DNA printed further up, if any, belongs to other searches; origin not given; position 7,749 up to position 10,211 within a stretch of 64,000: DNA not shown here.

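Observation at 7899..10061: RmlD-like 4-ketoreductase fused to PseC aminotransferase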

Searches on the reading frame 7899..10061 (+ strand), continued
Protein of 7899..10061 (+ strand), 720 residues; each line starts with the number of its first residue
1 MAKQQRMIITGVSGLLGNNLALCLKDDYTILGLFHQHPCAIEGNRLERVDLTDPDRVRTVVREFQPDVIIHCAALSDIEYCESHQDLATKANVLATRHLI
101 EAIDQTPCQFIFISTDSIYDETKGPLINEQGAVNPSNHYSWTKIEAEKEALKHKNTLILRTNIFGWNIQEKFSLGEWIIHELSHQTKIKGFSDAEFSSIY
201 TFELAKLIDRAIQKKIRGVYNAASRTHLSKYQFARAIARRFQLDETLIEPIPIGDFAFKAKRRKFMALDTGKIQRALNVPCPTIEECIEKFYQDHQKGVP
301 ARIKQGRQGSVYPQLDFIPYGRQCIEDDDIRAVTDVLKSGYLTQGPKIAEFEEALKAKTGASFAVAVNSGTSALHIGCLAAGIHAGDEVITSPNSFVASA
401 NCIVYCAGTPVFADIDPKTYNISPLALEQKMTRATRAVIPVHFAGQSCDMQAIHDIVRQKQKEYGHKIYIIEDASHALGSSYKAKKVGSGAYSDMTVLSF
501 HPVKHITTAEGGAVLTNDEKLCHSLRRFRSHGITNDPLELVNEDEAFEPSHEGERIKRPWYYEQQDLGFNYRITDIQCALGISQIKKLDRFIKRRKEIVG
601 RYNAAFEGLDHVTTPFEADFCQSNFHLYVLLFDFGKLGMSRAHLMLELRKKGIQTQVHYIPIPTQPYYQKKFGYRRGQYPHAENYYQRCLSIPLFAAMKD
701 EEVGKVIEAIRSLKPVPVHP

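Call 7: find_homologous_proteins(query=window:7899-10058:+, max_evalue=1e-10)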
Query window:7899-10058:+ (720 aa): 5500 proteins with E <= 1e-10 among 8000 candidates; the best 120 are listed.
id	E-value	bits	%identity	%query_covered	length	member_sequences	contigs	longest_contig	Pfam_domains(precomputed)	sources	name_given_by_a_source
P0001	0.0e+0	1621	97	99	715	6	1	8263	PF04321.24,PF16363.12,PF02719.22,PF07993.19,PF01041.24,PF01370.28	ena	-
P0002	0.0e+0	1461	88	100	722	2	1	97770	PF04321.24,PF00155.28,PF16363.12,PF02719.22,PF07993.19,PF01053.27,PF01041.24,PF01370.28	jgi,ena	-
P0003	0.0e+0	1439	87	99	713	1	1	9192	PF04321.24,PF16363.12,PF02719.22,PF07993.19,PF01053.27,PF01041.24,PF01370.28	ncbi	-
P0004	0.0e+0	1428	87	99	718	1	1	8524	PF04321.24,PF16363.12,PF02719.22,PF07993.19,PF01041.24,PF01370.28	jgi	-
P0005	0.0e+0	1019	64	99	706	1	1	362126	PF04321.24,PF00155.28,PF16363.12,PF02719.22,PF07993.19,PF01053.27,PF01041.24,PF01370.28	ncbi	-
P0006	5.2e-290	982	60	99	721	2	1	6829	PF04321.24,PF00155.28,PF16363.12,PF02719.22,PF07993.19,PF01053.27,PF01041.24,PF01370.28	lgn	-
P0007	1.4e-288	977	59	99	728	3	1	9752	PF04321.24,PF16363.12,PF02719.22,PF01073.26,PF07993.19,PF01053.27,PF01041.24,PF01370.28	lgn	-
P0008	1.1e-287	974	59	99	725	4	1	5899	PF04321.24,PF16363.12,PF02719.22,PF01073.26,PF01053.27,PF01041.24,PF01370.28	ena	-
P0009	6.2e-287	972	60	99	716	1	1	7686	PF04321.24,PF16363.12,PF02719.22,PF07993.19,PF01053.27,PF01041.24,PF01370.28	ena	-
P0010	1.4e-284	964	60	99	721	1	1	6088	PF04321.24,PF00155.28,PF16363.12,PF02719.22,PF01073.26,PF07993.19,PF01053.27,PF01041.24,PF01370.28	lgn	-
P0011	9.6e-281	951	60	99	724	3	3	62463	PF04321.24,PF16363.12,PF02719.22,PF01073.26,PF07993.19,PF01041.24,PF01370.28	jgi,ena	-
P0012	2.7e-280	950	59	98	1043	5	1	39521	PF04321.24,PF00155.28,PF16363.12,PF02719.22,PF00248.28,PF07993.19,PF01053.27,PF01041.24,PF01370.28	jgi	-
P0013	1.4e-279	948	59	99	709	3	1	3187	PF04321.24,PF00155.28,PF16363.12,PF02719.22,PF01073.26,PF07993.19,PF01041.24,PF01370.28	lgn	-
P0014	6.4e-279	945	58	99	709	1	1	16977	PF04321.24,PF16363.12,PF02719.22,PF01073.26,PF01053.27,PF01041.24,PF01370.28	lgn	-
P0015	1.8e-276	937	58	99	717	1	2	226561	PF04321.24,PF16363.12,PF02719.22,PF01053.27,PF01041.24,PF01370.28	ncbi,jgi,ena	-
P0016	2.6e-276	937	58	99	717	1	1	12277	PF04321.24,PF16363.12,PF02719.22,PF01073.26,PF07993.19,PF01053.27,PF01041.24,PF01370.28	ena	-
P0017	4.4e-274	929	58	99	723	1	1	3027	PF04321.24,PF16363.12,PF02719.22,PF01041.24,PF01370.28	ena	-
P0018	5.9e-274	929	57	98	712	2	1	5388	PF04321.24,PF16363.12,PF02719.22,PF07993.19,PF01053.27,PF01041.24,PF01370.28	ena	-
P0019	8.2e-274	929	57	99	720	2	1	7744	PF04321.24,PF16363.12,PF02719.22,PF07993.19,PF01053.27,PF01041.24,PF01370.28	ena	-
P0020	8.4e-274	929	58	99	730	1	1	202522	PF04321.24,PF16363.12,PF02719.22,PF01041.24,PF01370.28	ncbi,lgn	-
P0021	2.7e-273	927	57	99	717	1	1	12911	PF04321.24,PF00155.28,PF16363.12,PF02719.22,PF01073.26,PF07993.19,PF01041.24,PF01370.28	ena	-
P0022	1.6e-272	924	58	98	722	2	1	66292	PF04321.24,PF16363.12,PF02719.22,PF01041.24,PF01370.28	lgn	-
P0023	1.9e-272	924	57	99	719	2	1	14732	PF04321.24,PF16363.12,PF02719.22,PF07993.19,PF01053.27,PF01041.24,PF01370.28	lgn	-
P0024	3.8e-272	923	57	98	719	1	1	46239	PF04321.24,PF00155.28,PF16363.12,PF02719.22,PF01073.26,PF07993.19,PF01053.27,PF01041.24,PF01370.28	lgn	-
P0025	8.8e-272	922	58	99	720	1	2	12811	PF04321.24,PF16363.12,PF02719.22,PF01073.26,PF01041.24,PF01370.28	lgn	-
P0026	9.5e-272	922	58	98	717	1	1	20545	PF04321.24,PF16363.12,PF01053.27,PF01041.24,PF01370.28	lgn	-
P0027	1.5e-271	921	58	98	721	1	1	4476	PF04321.24,PF16363.12,PF02719.22,PF01073.26,PF07993.19,PF01053.27,PF01041.24,PF01370.28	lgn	-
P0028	2.3e-271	921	58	99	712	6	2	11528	PF04321.24,PF16363.12,PF02719.22,PF01073.26,PF01053.27,PF01041.24,PF01370.28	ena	-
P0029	3.4e-271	920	58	98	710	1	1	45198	PF04321.24,PF00155.28,PF16363.12,PF02719.22,PF01073.26,PF01041.24,PF01370.28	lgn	-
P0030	7.3e-271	919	57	99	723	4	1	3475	PF04321.24,PF16363.12,PF02719.22,PF01073.26,PF01053.27,PF01041.24,PF01370.28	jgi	jgi:UDP-4-amino-4,6-dideoxy-N-acetyl-beta-L-altrosamine transaminase/dTDP-4-dehydrorhamnose reductas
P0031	1.6e-270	918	58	99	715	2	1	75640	PF04321.24,PF00155.28,PF16363.12,PF02719.22,PF01073.26,PF01041.24,PF01370.28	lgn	-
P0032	3.9e-270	916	59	99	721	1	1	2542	PF04321.24,PF00155.28,PF16363.12,PF02719.22,PF01053.27,PF01041.24,PF01370.28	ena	-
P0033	4.7e-270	916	57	98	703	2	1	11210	PF04321.24,PF16363.12,PF02719.22,PF01053.27,PF01041.24,PF01370.28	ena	-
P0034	1.8e-269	914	58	99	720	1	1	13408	PF04321.24,PF16363.12,PF01053.27,PF01041.24,PF01370.28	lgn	-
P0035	2.5e-269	914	57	99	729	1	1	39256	PF04321.24,PF00155.28,PF16363.12,PF02719.22,PF01212.28,PF01053.27,PF01041.24,PF01370.28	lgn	-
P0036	3.5e-269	913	57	99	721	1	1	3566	PF04321.24,PF00155.28,PF16363.12,PF02719.22,PF01073.26,PF01053.27,PF01041.24,PF01370.28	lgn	-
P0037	3.7e-269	913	58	98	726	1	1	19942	PF04321.24,PF16363.12,PF02719.22,PF01041.24,PF01370.28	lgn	-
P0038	6.5e-269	912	57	99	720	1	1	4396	PF04321.24,PF00155.28,PF16363.12,PF02719.22,PF01041.24,PF01370.28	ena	-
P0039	8.9e-269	912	56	99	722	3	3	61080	PF04321.24,PF00155.28,PF16363.12,PF02719.22,PF07993.19,PF01212.28,PF01053.27,PF01041.24,PF01370.28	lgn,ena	-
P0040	9.6e-269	912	56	99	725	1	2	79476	PF04321.24,PF16363.12,PF02719.22,PF01053.27,PF01041.24,PF01370.28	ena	-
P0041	1.3e-268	911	56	99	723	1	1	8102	PF04321.24,PF00155.28,PF16363.12,PF02719.22,PF01212.28,PF01053.27,PF01041.24,PF01370.28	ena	-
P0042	1.7e-268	911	56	99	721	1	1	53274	PF04321.24,PF16363.12,PF02719.22,PF01073.26,PF07993.19,PF01041.24,PF01370.28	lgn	-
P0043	2.1e-268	911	57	99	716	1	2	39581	PF04321.24,PF00155.28,PF16363.12,PF02719.22,PF01073.26,PF01212.28,PF01053.27,PF01041.24,PF01370.28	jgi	jgi:perosamine synthetase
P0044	3.2e-268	910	57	99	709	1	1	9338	PF04321.24,PF16363.12,PF02719.22,PF01073.26,PF01053.27,PF01041.24,PF01370.28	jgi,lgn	-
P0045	4.1e-268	910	57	99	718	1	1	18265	PF04321.24,PF16363.12,PF02719.22,PF07993.19,PF01041.24,PF01370.28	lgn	-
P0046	7.0e-268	909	56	99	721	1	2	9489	PF04321.24,PF00155.28,PF16363.12,PF02719.22,PF01212.28,PF01053.27,PF01041.24,PF01370.28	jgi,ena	-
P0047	1.0e-267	908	56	99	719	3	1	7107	PF04321.24,PF16363.12,PF02719.22,PF01073.26,PF01053.27,PF01041.24,PF01370.28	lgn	-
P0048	1.0e-267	908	56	98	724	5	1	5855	PF04321.24,PF00155.28,PF16363.12,PF02719.22,PF01073.26,PF01053.27,PF01041.24,PF01370.28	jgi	jgi:perosamine synthetase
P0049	2.5e-267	907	56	99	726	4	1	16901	PF04321.24,PF00155.28,PF16363.12,PF07993.19,PF01053.27,PF01041.24,PF01370.28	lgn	-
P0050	2.6e-267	907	56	98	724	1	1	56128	PF04321.24,PF00155.28,PF16363.12,PF02719.22,PF01073.26,PF01053.27,PF01041.24,PF01370.28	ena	-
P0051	4.6e-267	906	57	98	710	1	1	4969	PF04321.24,PF00155.28,PF16363.12,PF02719.22,PF01073.26,PF01053.27,PF01041.24,PF01370.28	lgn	-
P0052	8.5e-267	905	56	100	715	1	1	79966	PF04321.24,PF00155.28,PF16363.12,PF02719.22,PF01212.28,PF01053.27,PF01041.24,PF01370.28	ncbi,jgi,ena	jgi:UDP-4-amino-4,6-dideoxy-N-acetyl-beta-L-altrosamine transaminase/dTDP-4-dehydrorhamnose reductas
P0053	1.0e-266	905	58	98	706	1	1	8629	PF04321.24,PF00155.28,PF16363.12,PF02719.22,PF07993.19,PF01212.28,PF01053.27,PF01041.24,PF01370.28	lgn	-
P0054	1.0e-266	905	57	98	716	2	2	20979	PF04321.24,PF16363.12,PF02719.22,PF01041.24,PF01370.28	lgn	-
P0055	1.3e-266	905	57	98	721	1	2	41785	PF04321.24,PF00155.28,PF16363.12,PF02719.22,PF07993.19,PF01041.24,PF01370.28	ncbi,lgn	-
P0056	1.3e-266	905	56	98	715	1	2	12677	PF04321.24,PF00155.28,PF16363.12,PF02719.22,PF01073.26,PF01041.24,PF01370.28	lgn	-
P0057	2.0e-266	904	56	99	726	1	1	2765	PF04321.24,PF00155.28,PF16363.12,PF01053.27,PF01041.24,PF01370.28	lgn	-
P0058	2.0e-266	904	56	99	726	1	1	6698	PF04321.24,PF16363.12,PF02719.22,PF07993.19,PF01041.24,PF01370.28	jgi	-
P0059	3.2e-266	903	57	98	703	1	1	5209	PF04321.24,PF16363.12,PF02719.22,PF01053.27,PF01041.24,PF01370.28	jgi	-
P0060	3.4e-266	903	55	98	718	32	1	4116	PF04321.24,PF00155.28,PF16363.12,PF02719.22,PF01053.27,PF01041.24,PF01370.28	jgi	-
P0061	3.5e-266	903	58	99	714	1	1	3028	PF04321.24,PF16363.12,PF02719.22,PF01041.24,PF01370.28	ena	-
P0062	4.4e-266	903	56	99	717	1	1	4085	PF04321.24,PF16363.12,PF02719.22,PF01073.26,PF01041.24,PF01370.28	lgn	-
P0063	6.6e-266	902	56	98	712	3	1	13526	PF04321.24,PF16363.12,PF02719.22,PF01073.26,PF07993.19,PF01041.24,PF01370.28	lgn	-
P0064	7.9e-266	902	56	99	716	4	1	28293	PF04321.24,PF00155.28,PF16363.12,PF02719.22,PF01053.27,PF01041.24,PF01370.28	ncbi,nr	ncbi:MAG: UDP-4-amino-4,6-dideoxy-N-acetyl-beta-L-altrosamine transaminase [Desulfobacteraceae bacte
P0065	1.1e-265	902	55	99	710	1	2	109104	PF04321.24,PF16363.12,PF02719.22,PF07993.19,PF01041.24,PF01370.28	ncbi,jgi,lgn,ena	-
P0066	1.7e-265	901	55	99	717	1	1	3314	PF04321.24,PF16363.12,PF02719.22,PF01073.26,PF07993.19,PF01053.27,PF01041.24,PF01370.28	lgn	-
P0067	3.2e-265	900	56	98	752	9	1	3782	PF04321.24,PF00155.28,PF16363.12,PF02719.22,PF07993.19,PF01053.27,PF01041.24,PF01370.28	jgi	-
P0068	4.9e-265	900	57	98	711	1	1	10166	PF04321.24,PF00155.28,PF16363.12,PF02719.22,PF07993.19,PF01212.28,PF01053.27,PF01041.24,PF01370.28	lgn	-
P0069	5.8e-265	899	56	99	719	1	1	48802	PF04321.24,PF00155.28,PF16363.12,PF02719.22,PF01073.26,PF01041.24,PF01370.28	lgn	-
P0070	6.9e-265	899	56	99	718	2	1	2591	PF04321.24,PF16363.12,PF02719.22,PF01073.26,PF01041.24,PF01370.28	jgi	jgi:perosamine synthetase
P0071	1.1e-264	898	56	99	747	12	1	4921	PF04321.24,PF00155.28,PF16363.12,PF02719.22,PF01053.27,PF01041.24,PF01370.28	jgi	-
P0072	1.2e-264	898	56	98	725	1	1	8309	PF04321.24,PF16363.12,PF02719.22,PF01053.27,PF01041.24,PF01370.28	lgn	-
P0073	1.3e-264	898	55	99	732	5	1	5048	PF04321.24,PF00155.28,PF16363.12,PF02719.22,PF01073.26,PF07993.19,PF01053.27,PF01041.24,PF01370.28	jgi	jgi:UDP-4-amino-4,6-dideoxy-N-acetyl-beta-L-altrosamine transaminase/dTDP-4-dehydrorhamnose reductas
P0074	1.3e-264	898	57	99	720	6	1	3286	PF04321.24,PF16363.12,PF02719.22,PF01073.26,PF07993.19,PF01053.27,PF01041.24,PF01370.28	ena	-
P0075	1.9e-264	898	56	99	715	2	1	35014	PF04321.24,PF00155.28,PF16363.12,PF02719.22,PF07993.19,PF01212.28,PF01053.27,PF01041.24,PF01370.28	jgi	jgi:UDP-4-amino-4,6-dideoxy-N-acetyl-beta-L-altrosamine transaminase/dTDP-4-dehydrorhamnose reductas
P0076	2.2e-264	897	55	99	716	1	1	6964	PF04321.24,PF00155.28,PF16363.12,PF02719.22,PF01073.26,PF07993.19,PF01053.27,PF01041.24,PF01370.28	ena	-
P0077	2.4e-264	897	57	98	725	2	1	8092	PF04321.24,PF00155.28,PF16363.12,PF02719.22,PF01053.27,PF01041.24,PF01370.28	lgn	-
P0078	2.5e-264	897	55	98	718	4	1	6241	PF04321.24,PF16363.12,PF02719.22,PF01053.27,PF01041.24,PF01370.28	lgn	-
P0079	2.7e-264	897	56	98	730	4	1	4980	PF04321.24,PF00155.28,PF16363.12,PF02719.22,PF01073.26,PF01053.27,PF01041.24,PF01370.28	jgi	-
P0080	3.3e-264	897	56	99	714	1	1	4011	PF04321.24,PF00155.28,PF16363.12,PF02719.22,PF01053.27,PF01041.24,PF01370.28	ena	-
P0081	3.8e-264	897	58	99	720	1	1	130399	PF04321.24,PF16363.12,PF02719.22,PF01073.26,PF01041.24,PF01370.28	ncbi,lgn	-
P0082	8.5e-264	895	57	99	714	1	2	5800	PF04321.24,PF16363.12,PF02719.22,PF01073.26,PF01053.27,PF01041.24,PF01370.28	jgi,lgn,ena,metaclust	metaclust:\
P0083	1.2e-263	895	57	98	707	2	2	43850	PF04321.24,PF00155.28,PF16363.12,PF02719.22,PF01073.26,PF07993.19,PF01053.27,PF01041.24,PF01370.28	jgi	-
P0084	1.5e-263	895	57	99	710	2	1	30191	PF04321.24,PF00155.28,PF16363.12,PF02719.22,PF01073.26,PF07993.19,PF01041.24,PF01370.28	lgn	-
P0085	2.6e-263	894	56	99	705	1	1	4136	PF04321.24,PF16363.12,PF02719.22,PF01073.26,PF01041.24,PF01370.28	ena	-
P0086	4.3e-263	893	56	98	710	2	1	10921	PF04321.24,PF00155.28,PF16363.12,PF02719.22,PF01053.27,PF01041.24,PF01370.28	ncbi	-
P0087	4.9e-263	893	57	98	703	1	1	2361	PF04321.24,PF00155.28,PF16363.12,PF02719.22,PF07993.19,PF01053.27,PF01041.24,PF01370.28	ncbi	-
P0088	5.1e-263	893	57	97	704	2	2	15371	PF04321.24,PF16363.12,PF02719.22,PF01073.26,PF01041.24,PF01370.28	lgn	-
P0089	5.6e-263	893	56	98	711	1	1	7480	PF04321.24,PF00155.28,PF16363.12,PF02719.22,PF01073.26,PF01041.24,PF01370.28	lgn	-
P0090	6.3e-263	893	55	99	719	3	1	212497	PF04321.24,PF00155.28,PF16363.12,PF02719.22,PF01041.24,PF01370.28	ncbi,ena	-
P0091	8.9e-263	892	54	99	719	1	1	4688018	PF04321.24,PF00155.28,PF16363.12,PF02719.22,PF01073.26,PF07993.19,PF01041.24,PF01370.28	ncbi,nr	ncbi:MAG: UDP-4-amino-4,6-dideoxy-N-acetyl-beta-L-altrosamine transaminase [Phycisphaerales bacteriu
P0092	1.1e-262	892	55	98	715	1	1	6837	PF04321.24,PF16363.12,PF02719.22,PF01073.26,PF01053.27,PF01041.24,PF01370.28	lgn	-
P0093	1.7e-262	891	55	99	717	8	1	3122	PF04321.24,PF00155.28,PF16363.12,PF02719.22,PF01053.27,PF01041.24,PF01370.28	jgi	jgi:perosamine synthetase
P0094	1.9e-262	891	56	98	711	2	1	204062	PF04321.24,PF00155.28,PF16363.12,PF02719.22,PF01073.26,PF01041.24,PF01370.28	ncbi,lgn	-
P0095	2.0e-262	891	55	99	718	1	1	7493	PF04321.24,PF00155.28,PF16363.12,PF02719.22,PF01073.26,PF07993.19,PF01041.24,PF01370.28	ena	-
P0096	2.3e-262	891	55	99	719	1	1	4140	PF04321.24,PF00155.28,PF16363.12,PF02719.22,PF01073.26,PF01041.24,PF01370.28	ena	-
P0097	3.0e-262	890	57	98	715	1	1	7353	PF04321.24,PF16363.12,PF02719.22,PF01053.27,PF01041.24,PF01370.28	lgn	-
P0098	3.5e-262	890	56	99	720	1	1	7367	PF04321.24,PF16363.12,PF02719.22,PF07993.19,PF01041.24,PF01370.28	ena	-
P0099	4.2e-262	890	57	98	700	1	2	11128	PF04321.24,PF00155.28,PF16363.12,PF02719.22,PF01073.26,PF07993.19,PF01053.27,PF01041.24,PF01370.28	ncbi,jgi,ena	-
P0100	4.6e-262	890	55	99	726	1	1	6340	PF04321.24,PF00155.28,PF16363.12,PF07993.19,PF01053.27,PF01041.24,PF01370.28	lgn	-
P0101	5.3e-262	890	56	98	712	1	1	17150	PF04321.24,PF00155.28,PF16363.12,PF02719.22,PF07993.19,PF01053.27,PF01041.24,PF01370.28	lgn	-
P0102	1.2e-261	888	55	98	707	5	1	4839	PF04321.24,PF16363.12,PF02719.22,PF01073.26,PF07993.19,PF01041.24,PF01370.28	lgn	-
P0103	1.8e-261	888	56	98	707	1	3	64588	PF04321.24,PF00155.28,PF16363.12,PF02719.22,PF01053.27,PF01041.24,PF01370.28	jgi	-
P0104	2.7e-261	887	55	98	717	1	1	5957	PF04321.24,PF00155.28,PF16363.12,PF02719.22,PF01053.27,PF01041.24,PF01370.28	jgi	jgi:UDP-4-amino-4,6-dideoxy-N-acetyl-beta-L-altrosamine transaminase/dTDP-4-dehydrorhamnose reductas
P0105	2.7e-261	887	55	99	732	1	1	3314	PF04321.24,PF16363.12,PF02719.22,PF01073.26,PF01053.27,PF01041.24,PF01370.28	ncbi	-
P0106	3.7e-261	887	56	99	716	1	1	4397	PF04321.24,PF00155.28,PF16363.12,PF02719.22,PF01053.27,PF01041.24,PF01370.28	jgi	-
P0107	5.2e-261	886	55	99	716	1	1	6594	PF04321.24,PF00155.28,PF16363.12,PF02719.22,PF01073.26,PF07993.19,PF01212.28,PF01053.27,PF01041.24,PF01370.28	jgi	jgi:UDP-4-amino-4,6-dideoxy-N-acetyl-beta-L-altrosamine transaminase/dTDP-4-dehydrorhamnose reductas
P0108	5.2e-261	886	55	99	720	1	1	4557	PF04321.24,PF16363.12,PF02719.22,PF01073.26,PF01053.27,PF01041.24,PF01370.28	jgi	-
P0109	5.4e-261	886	56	99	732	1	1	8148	PF04321.24,PF16363.12,PF02719.22,PF01041.24,PF01370.28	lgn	-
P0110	5.6e-261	886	55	99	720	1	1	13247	PF04321.24,PF00155.28,PF16363.12,PF02719.22,PF01041.24,PF01370.28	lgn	-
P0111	6.5e-261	886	55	99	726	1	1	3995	PF04321.24,PF00155.28,PF16363.12,PF02719.22,PF01212.28,PF01053.27,PF01041.24,PF01370.28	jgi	jgi:UDP-4-amino-4,6-dideoxy-N-acetyl-beta-L-altrosamine transaminase/dTDP-4-dehydrorhamnose reductas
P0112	6.7e-261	886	55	98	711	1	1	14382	PF04321.24,PF16363.12,PF02719.22,PF07993.19,PF01053.27,PF01041.24,PF01370.28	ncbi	-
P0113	8.0e-261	886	54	99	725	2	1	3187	PF04321.24,PF16363.12,PF02719.22,PF01073.26,PF01053.27,PF01041.24,PF01370.28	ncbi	-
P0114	9.2e-261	885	57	99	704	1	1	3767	PF04321.24,PF00155.28,PF16363.12,PF02719.22,PF01073.26,PF01053.27,PF01041.24,PF01370.28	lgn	-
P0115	1.1e-260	885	56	98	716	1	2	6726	PF04321.24,PF00155.28,PF16363.12,PF02719.22,PF01073.26,PF01053.27,PF01041.24,PF01370.28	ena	-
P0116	1.2e-260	885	55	99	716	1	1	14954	PF04321.24,PF16363.12,PF02719.22,PF01053.27,PF01041.24,PF01370.28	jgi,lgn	jgi:UDP-4-amino-4,6-dideoxy-N-acetyl-beta-L-altrosamine transaminase/dTDP-4-dehydrorhamnose reductas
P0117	1.3e-260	885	55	99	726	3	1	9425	PF04321.24,PF00155.28,PF16363.12,PF02719.22,PF01053.27,PF01041.24,PF01370.28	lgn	-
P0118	1.3e-260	885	56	98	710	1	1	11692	PF04321.24,PF00155.28,PF16363.12,PF02719.22,PF01073.26,PF01053.27,PF01041.24,PF01370.28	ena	-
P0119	1.4e-260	885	55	99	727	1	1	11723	PF04321.24,PF00155.28,PF16363.12,PF02719.22,PF01073.26,PF01053.27,PF01041.24,PF01370.28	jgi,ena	-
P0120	1.4e-260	885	55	98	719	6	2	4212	PF04321.24,PF00155.28,PF16363.12,PF02719.22,PF01073.26,PF07993.19,PF01041.24,PF01370.28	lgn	-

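Call 13: find_encoding_contigs(protein=P0005, flank=10000, max_places=2)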
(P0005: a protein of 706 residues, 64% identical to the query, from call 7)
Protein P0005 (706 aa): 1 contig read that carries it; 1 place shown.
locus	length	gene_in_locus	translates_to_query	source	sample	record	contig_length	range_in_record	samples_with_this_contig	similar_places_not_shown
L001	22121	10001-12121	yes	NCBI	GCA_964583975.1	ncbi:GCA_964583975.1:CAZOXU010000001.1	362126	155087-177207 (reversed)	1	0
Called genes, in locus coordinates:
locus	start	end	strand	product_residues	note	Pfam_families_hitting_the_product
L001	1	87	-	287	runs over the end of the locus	PF02219:MTHFR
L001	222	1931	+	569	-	PF02543:Carbam_trans_N, PF16861:Carbam_trans_C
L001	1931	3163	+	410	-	PF13489:Methyltransf_23 (faint), PF00535:Glycos_transf_2, PF10111:Glyco_tranf_2_2 (weak)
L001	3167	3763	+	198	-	PF13489:Methyltransf_23, PF13649:Methyltransf_25, PF13847:Methyltransf_31 (faint), PF08241:Methyltransf_11, PF08242:Methyltransf_12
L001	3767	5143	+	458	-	-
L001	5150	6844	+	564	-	PF26626:DUF8201 (weak)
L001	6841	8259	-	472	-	-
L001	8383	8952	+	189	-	-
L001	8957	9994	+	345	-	PF01073:3Beta_HSD, PF01370:Epimerase, PF02719:Polysacc_synt_2, PF04321:RmlD_sub_bind, PF05368:NmrA (weak), PF07993:NAD_binding_4 (weak), PF16363:GDP_Man_Dehyd, PF13460:NAD_binding_10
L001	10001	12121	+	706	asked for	PF01370:Epimerase, PF02719:Polysacc_synt_2 (weak), PF04321:RmlD_sub_bind, PF07993:NAD_binding_4 (faint), PF16363:GDP_Man_Dehyd, PF00155:Aminotran_1_2 (weak), PF01041:DegT_DnrJ_EryC1, PF01053:Cys_Met_Meta_PP (weak)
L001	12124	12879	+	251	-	PF02348:CTP_transf_3, PF12804:NTP_transf_3 (weak)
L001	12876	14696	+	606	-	PF02543:Carbam_trans_N, PF16861:Carbam_trans_C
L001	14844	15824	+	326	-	-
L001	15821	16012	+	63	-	-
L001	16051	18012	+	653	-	-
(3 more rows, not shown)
